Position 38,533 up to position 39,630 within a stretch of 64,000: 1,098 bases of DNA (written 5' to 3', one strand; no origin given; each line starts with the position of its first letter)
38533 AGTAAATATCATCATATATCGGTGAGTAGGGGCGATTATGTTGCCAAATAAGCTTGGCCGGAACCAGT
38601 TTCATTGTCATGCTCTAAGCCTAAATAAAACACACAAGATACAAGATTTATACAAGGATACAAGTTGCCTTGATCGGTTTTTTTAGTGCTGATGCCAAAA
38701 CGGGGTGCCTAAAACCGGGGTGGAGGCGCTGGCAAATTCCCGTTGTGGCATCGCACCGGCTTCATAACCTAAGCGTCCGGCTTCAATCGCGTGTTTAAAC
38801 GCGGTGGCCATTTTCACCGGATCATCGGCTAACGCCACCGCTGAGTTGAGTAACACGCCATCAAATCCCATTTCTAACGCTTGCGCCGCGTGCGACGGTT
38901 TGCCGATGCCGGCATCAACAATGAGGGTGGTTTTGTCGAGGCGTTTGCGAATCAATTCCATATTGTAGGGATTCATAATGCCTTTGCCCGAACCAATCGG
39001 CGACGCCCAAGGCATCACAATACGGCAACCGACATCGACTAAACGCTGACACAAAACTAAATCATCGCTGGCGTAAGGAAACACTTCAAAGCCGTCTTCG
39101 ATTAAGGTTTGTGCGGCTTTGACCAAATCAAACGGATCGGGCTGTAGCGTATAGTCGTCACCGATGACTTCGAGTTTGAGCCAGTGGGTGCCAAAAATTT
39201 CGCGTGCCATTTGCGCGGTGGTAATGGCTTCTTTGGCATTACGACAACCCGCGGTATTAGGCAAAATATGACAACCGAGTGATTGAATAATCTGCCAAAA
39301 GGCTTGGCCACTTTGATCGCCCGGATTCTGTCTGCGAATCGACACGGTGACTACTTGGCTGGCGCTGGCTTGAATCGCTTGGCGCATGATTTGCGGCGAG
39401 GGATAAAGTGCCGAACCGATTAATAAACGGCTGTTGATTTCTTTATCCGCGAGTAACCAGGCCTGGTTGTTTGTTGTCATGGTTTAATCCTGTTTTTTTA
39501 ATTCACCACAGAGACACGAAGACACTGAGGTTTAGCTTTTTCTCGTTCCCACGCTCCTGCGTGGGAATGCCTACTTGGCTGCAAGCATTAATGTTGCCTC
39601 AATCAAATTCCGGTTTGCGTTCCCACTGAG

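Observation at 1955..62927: Highly iterated 8-bp palindrome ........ (HIP1-like or uptake-sequence-like) in genes and at gene ends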

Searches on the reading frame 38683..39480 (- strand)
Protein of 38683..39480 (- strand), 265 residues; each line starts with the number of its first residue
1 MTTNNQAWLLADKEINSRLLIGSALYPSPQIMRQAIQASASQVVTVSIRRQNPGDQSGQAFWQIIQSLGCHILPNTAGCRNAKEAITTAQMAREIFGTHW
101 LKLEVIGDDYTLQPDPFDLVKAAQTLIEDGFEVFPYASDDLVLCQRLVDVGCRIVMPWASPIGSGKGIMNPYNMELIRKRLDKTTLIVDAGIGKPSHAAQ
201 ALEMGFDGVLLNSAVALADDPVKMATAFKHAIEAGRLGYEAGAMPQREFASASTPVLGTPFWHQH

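Call 65: search_protein_families(library=pfam, proteins=[window:38683-39480:-], max_evalue=0.001)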
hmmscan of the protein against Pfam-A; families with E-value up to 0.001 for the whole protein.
window:38683-39480:- (265 aa): 2 families
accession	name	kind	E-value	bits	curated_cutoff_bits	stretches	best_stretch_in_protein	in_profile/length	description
PF05690.20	ThiG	-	1.3e-105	352.7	23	1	10-255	2-247/247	Thiazole biosynthesis protein ThiG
PF00977.27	His_biosynth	-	0.00074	19.5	23.6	0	172-220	60-110/228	Histidine biosynthesis protein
